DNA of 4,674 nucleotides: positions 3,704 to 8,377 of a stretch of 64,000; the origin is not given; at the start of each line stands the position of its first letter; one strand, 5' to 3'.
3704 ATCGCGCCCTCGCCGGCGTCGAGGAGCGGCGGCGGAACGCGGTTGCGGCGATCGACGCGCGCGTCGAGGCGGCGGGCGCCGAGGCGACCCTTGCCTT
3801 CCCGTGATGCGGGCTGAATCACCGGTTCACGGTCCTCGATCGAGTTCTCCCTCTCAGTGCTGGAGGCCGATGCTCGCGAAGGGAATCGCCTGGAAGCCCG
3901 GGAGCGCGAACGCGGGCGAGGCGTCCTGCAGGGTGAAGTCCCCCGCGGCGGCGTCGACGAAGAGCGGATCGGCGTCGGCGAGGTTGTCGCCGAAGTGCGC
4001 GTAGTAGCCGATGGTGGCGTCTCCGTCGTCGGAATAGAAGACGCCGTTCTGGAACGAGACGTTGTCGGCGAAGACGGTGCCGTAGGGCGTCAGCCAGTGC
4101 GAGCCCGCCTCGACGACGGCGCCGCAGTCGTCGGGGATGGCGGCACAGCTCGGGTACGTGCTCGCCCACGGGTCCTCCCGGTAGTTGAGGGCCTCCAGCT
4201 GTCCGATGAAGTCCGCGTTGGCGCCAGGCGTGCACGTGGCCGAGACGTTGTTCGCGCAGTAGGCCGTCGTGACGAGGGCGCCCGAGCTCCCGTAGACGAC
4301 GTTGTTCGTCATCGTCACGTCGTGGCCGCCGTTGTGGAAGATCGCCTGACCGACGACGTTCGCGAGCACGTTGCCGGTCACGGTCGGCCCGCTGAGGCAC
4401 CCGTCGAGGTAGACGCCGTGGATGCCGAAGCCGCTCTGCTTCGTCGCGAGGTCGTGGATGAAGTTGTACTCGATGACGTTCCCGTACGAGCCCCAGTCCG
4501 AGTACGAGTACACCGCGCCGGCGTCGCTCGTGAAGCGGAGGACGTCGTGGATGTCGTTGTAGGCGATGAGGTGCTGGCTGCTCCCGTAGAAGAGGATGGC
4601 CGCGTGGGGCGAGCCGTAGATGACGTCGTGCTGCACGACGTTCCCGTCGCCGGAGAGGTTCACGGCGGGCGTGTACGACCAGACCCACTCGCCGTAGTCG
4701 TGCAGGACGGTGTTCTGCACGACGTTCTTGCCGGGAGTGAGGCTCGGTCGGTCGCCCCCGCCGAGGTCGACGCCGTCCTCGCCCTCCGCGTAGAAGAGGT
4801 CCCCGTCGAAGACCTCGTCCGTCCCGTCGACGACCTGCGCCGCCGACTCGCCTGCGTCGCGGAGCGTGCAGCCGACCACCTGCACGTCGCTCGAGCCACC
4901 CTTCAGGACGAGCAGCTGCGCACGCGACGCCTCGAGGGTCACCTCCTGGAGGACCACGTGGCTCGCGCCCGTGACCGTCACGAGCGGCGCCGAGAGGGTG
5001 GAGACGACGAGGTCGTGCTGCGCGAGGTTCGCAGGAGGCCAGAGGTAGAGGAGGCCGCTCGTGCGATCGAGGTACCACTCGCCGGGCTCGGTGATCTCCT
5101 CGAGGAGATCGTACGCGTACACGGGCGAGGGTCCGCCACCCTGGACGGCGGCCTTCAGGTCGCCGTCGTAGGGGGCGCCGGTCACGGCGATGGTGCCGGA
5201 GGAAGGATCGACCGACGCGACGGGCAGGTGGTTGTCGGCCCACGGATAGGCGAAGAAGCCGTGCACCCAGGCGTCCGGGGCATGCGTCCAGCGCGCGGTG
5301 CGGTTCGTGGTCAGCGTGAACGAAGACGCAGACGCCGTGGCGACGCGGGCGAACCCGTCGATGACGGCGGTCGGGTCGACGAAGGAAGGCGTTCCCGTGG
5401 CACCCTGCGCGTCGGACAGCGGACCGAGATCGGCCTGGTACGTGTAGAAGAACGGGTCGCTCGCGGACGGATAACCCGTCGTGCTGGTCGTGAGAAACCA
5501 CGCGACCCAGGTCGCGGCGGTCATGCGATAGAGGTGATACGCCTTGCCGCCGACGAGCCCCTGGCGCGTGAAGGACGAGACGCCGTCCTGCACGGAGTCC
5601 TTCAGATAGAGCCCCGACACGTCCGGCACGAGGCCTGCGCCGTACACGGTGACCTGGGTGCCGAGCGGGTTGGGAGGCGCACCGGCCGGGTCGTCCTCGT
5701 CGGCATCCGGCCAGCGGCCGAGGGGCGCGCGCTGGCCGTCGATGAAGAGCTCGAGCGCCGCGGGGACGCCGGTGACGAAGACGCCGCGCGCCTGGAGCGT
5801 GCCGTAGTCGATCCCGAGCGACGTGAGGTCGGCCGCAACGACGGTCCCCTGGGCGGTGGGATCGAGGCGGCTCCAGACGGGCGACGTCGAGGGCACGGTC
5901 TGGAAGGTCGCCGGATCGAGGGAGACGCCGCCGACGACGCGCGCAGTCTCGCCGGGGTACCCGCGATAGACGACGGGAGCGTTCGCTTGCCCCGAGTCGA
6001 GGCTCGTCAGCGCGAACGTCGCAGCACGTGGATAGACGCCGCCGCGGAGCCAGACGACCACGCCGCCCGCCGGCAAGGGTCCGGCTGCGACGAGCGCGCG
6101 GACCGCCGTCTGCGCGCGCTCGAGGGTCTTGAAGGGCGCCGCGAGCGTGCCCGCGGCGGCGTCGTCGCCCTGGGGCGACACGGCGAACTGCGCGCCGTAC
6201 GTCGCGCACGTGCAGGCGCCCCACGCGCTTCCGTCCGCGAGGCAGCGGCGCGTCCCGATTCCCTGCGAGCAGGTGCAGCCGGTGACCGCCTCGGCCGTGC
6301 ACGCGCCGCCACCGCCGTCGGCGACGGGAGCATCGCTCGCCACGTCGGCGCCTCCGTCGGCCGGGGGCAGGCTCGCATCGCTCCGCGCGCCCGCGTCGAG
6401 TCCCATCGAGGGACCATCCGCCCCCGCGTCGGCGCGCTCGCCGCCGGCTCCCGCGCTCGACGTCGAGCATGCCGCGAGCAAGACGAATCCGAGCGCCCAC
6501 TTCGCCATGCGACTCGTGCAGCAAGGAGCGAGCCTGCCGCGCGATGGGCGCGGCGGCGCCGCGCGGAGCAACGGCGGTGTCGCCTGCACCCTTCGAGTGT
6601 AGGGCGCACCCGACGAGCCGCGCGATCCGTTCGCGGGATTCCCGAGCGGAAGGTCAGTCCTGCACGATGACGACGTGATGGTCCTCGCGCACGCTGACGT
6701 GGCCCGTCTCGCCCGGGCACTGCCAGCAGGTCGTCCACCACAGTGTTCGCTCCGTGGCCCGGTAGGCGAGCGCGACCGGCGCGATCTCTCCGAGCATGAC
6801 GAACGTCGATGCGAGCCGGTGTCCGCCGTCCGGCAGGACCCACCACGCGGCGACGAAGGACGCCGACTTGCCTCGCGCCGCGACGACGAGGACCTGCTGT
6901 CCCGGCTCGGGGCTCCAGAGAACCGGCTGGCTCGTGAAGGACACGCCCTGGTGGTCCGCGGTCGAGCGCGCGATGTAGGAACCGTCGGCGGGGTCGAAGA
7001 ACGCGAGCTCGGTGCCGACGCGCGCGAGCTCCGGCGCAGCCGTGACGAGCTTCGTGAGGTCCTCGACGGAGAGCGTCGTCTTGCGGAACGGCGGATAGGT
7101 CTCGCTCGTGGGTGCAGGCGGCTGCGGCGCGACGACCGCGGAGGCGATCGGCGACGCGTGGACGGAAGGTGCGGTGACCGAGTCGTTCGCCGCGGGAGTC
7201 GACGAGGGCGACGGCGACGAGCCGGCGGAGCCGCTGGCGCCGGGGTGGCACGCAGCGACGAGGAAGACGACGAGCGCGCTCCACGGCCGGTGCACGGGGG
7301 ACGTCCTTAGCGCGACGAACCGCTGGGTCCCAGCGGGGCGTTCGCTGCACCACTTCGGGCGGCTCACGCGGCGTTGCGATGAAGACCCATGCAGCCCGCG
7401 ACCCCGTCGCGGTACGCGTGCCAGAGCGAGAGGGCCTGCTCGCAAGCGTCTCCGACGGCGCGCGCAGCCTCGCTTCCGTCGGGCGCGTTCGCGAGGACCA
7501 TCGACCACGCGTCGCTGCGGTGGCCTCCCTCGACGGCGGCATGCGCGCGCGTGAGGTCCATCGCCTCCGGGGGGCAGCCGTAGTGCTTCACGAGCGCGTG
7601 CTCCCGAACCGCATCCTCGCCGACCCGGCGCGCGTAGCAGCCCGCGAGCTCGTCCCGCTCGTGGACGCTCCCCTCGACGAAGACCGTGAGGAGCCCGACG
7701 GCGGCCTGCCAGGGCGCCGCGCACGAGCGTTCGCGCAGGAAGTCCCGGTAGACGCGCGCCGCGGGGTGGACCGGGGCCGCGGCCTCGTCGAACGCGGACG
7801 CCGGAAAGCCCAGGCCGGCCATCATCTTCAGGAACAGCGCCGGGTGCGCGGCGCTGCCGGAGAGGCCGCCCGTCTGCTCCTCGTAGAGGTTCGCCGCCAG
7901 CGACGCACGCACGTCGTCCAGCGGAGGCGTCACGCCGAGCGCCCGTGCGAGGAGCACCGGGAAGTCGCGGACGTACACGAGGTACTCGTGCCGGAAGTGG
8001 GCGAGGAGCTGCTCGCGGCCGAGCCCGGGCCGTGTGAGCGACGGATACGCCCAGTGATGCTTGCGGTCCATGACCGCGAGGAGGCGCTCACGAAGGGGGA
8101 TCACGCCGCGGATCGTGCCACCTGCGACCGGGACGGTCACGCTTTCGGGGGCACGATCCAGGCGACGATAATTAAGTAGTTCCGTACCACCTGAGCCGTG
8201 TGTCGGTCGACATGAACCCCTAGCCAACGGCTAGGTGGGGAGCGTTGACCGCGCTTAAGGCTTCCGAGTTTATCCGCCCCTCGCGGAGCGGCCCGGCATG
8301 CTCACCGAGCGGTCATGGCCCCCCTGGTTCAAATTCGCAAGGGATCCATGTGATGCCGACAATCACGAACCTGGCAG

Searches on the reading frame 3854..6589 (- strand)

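Call 9: search_protein_families(library=pfam, proteins=[window:3854-6589:-], max_evalue=0.001)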
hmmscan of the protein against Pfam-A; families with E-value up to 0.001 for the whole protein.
window:3854-6589:- (911 aa): 2 families
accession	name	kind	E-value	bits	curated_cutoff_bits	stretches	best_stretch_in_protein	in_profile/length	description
PF13229.12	Beta_helix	-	8.7e-13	48.6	25.9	1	565-765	7-158/158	Right handed beta helix region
PF17161.10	DUF5123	-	0.0001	23.9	35.1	1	841-893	52-104/113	Domain of unknown function (DUF5123)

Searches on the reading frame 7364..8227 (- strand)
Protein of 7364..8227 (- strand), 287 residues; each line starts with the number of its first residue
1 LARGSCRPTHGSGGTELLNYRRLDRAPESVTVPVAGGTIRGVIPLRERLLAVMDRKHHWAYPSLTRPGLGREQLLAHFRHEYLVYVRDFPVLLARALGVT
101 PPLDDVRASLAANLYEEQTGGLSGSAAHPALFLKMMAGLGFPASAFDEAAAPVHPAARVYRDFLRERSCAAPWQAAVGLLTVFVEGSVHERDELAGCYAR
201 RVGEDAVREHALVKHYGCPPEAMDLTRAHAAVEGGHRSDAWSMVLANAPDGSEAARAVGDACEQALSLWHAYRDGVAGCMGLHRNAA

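Call 9: search_protein_families(library=pfam, proteins=[window:7364-8227:-], max_evalue=0.001)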
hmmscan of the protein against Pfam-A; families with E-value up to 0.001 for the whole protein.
window:7364-8227:- (287 aa): 1 family
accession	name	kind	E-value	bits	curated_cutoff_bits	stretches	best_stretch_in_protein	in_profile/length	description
PF14518.11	Haem_oxygenas_2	-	2.1e-14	54.2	28.9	1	78-270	3-177/177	Iron-containing redox enzyme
